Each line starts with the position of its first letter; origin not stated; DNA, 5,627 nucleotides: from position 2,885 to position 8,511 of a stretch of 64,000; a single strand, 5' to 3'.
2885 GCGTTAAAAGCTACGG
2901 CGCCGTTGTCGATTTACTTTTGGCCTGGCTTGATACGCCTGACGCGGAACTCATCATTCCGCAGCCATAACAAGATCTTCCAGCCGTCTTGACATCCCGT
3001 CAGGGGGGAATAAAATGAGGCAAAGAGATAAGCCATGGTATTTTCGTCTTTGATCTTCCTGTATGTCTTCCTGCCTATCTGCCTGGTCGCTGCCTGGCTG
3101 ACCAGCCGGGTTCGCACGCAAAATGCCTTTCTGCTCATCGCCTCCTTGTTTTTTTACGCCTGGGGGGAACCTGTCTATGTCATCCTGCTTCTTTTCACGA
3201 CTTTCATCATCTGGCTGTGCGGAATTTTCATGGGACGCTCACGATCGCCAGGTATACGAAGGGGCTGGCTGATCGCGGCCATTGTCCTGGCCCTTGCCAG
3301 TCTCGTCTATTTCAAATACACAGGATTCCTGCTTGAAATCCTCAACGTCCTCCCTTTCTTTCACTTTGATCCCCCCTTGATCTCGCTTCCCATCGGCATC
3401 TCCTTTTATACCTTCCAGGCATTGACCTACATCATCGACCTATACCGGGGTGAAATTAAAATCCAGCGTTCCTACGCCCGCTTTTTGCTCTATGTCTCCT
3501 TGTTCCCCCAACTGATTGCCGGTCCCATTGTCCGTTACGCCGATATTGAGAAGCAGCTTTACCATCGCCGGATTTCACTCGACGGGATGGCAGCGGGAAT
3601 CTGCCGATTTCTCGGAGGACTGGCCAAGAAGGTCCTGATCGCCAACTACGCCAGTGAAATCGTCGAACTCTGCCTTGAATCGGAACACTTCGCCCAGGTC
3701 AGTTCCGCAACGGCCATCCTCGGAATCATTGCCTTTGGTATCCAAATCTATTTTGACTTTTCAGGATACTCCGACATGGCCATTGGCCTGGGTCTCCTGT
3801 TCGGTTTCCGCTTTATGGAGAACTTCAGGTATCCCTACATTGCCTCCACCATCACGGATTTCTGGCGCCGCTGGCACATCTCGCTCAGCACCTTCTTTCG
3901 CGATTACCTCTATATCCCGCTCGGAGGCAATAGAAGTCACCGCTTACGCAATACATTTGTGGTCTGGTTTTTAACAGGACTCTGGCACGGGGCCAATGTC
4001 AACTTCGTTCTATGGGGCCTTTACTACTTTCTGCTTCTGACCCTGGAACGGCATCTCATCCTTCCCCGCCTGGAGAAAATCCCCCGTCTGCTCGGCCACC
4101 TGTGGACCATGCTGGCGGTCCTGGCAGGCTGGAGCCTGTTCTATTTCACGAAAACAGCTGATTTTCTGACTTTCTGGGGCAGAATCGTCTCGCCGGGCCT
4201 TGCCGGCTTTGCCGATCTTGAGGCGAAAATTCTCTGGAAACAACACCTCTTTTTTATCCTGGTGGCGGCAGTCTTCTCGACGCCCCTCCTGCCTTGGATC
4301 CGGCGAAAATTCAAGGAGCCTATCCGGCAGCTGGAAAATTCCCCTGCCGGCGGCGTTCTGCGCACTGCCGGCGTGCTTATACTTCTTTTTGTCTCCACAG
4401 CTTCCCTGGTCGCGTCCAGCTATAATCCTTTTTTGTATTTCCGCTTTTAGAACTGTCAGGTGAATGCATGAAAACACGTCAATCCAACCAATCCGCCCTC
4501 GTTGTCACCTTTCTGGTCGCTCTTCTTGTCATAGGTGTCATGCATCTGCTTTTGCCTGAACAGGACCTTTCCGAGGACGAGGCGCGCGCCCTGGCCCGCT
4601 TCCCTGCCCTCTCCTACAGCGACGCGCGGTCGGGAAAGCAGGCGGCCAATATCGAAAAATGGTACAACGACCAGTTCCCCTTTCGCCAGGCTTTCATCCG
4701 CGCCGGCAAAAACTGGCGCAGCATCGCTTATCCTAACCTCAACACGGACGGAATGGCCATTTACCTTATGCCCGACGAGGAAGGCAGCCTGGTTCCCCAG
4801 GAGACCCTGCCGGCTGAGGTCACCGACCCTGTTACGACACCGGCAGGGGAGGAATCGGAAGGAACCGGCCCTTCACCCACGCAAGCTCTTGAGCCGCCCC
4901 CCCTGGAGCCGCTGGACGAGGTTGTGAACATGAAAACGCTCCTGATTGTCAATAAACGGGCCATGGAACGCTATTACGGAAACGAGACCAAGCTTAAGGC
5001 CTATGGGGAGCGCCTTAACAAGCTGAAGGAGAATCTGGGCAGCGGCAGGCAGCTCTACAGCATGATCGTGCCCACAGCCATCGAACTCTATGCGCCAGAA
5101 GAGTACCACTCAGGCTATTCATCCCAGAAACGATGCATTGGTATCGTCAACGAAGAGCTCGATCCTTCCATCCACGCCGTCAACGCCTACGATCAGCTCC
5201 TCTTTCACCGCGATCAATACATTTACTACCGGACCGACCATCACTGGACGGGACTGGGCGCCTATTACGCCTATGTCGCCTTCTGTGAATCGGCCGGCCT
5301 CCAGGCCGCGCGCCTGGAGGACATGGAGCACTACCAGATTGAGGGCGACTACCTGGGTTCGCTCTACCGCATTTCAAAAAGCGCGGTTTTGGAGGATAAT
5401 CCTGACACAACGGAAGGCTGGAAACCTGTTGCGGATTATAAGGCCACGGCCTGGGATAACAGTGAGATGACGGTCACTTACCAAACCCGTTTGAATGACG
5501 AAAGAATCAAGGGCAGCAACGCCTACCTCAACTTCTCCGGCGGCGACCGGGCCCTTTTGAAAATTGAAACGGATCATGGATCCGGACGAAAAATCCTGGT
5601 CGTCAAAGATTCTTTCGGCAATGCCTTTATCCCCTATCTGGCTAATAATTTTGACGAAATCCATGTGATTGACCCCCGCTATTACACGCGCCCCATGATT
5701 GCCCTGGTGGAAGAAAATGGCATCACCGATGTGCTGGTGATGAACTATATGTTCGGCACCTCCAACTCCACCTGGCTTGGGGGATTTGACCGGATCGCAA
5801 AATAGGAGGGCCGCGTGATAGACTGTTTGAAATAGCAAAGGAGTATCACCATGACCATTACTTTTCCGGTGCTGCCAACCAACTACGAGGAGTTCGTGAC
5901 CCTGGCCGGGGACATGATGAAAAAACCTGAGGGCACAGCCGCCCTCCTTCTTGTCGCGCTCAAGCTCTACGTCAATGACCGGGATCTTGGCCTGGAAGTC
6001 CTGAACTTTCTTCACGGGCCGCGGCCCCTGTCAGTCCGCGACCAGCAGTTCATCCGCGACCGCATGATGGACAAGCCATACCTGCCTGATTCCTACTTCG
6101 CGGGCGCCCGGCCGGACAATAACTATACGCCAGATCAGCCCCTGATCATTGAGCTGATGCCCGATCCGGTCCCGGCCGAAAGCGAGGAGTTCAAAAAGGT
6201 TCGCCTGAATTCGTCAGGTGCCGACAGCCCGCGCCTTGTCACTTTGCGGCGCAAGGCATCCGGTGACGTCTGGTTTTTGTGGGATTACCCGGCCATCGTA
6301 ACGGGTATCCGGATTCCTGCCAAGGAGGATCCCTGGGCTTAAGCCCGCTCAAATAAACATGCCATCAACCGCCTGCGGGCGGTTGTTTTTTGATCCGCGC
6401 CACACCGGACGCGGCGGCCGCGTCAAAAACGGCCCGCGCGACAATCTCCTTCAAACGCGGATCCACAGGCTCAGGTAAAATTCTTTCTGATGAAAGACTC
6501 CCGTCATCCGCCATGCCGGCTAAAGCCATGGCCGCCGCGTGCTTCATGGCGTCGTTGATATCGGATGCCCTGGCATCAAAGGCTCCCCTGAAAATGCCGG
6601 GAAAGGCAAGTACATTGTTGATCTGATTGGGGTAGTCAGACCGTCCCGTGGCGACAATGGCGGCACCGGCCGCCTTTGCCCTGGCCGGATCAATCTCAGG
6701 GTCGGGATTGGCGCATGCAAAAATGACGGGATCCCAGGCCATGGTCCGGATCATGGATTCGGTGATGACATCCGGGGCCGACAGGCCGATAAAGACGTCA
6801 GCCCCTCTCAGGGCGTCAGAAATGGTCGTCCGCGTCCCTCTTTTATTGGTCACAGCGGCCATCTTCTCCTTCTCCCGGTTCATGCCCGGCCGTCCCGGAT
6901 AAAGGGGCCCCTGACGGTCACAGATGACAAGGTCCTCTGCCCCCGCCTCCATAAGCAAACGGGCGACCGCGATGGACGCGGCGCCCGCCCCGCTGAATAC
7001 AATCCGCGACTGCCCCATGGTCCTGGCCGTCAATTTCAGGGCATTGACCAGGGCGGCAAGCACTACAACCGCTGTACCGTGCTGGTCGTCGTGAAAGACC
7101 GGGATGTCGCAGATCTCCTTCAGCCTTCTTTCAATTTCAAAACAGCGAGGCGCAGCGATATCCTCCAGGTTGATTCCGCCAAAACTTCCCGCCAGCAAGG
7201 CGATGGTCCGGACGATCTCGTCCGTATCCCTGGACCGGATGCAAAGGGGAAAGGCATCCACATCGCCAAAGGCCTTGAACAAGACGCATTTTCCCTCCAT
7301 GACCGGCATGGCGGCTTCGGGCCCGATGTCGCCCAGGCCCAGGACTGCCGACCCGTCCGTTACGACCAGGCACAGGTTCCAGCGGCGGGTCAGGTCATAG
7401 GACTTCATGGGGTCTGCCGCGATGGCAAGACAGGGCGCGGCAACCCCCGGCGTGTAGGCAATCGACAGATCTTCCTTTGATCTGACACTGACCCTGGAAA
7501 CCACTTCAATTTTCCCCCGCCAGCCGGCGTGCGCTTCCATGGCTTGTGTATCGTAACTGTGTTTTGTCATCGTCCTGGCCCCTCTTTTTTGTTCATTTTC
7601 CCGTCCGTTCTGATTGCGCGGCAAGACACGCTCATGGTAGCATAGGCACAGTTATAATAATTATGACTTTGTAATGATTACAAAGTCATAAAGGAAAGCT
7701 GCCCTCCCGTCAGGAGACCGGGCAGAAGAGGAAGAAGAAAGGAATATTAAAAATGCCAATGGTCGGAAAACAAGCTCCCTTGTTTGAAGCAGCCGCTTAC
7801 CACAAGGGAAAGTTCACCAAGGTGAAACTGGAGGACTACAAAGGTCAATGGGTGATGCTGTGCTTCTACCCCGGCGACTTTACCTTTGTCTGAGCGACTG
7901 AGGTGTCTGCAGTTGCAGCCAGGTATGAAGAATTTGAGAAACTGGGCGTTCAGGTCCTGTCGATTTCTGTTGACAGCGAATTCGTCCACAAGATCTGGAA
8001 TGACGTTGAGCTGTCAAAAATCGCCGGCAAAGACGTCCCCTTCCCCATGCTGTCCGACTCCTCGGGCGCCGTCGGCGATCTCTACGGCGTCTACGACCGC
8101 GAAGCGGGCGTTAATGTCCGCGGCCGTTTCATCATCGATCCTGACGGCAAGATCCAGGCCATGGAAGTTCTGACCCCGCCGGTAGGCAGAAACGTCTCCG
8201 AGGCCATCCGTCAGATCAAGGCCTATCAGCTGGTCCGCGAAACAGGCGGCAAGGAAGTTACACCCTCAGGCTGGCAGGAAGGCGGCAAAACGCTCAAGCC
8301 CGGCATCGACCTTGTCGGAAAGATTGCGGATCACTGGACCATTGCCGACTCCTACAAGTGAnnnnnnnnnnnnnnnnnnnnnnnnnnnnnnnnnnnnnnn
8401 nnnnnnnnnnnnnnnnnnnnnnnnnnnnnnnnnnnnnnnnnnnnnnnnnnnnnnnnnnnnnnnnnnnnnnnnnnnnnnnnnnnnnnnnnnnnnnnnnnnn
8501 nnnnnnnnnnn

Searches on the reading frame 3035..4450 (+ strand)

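Call 55: search_protein_families(library=pfam, proteins=[window:3035-4450:+], max_evalue=0.00001)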
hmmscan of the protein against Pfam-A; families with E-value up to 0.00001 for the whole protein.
window:3035-4450:+ (471 aa): 1 family
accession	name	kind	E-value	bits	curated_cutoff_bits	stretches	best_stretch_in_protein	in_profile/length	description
PF03062.24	MBOAT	-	4.4e-29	102.3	27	1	146-340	80-296/337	MBOAT, membrane-bound O-acyltransferase family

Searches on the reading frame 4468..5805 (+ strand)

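Call 55: search_protein_families(library=pfam, proteins=[window:4468-5805:+], max_evalue=0.00001)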
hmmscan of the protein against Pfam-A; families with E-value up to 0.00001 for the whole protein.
window:4468-5805:+ (445 aa): 1 family
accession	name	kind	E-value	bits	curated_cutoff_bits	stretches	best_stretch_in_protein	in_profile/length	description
PF14286.12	DHHW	-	4.9e-54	184.5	25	1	156-401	135-385/385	DHHW protein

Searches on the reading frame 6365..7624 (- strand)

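Call 55: search_protein_families(library=pfam, proteins=[window:6365-7624:-], max_evalue=0.00001)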
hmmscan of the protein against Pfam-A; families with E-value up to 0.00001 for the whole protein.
window:6365-7624:- (419 aa): 2 families
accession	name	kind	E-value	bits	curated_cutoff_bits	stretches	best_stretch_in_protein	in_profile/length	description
PF00390.24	malic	-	4e-29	102.2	23.1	1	38-129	3-115/182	Malic enzyme, N-terminal domain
PF03949.21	Malic_M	-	4.6e-25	88.8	23.5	1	183-385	3-238/258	Malic enzyme, NAD binding domain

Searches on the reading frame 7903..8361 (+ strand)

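Call 55: search_protein_families(library=pfam, proteins=[window:7903-8361:+], max_evalue=0.00001)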
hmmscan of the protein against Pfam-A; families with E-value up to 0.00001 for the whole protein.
window:7903-8361:+ (152 aa): 2 families
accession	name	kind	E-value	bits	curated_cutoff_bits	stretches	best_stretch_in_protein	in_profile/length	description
PF00578.27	AhpC-TSA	-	1.2e-19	70.9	26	1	1-86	45-123/124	AhpC/TSA family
PF08534.16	Redoxin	-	9.1e-10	38.9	26.6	1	5-101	52-144/148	Redoxin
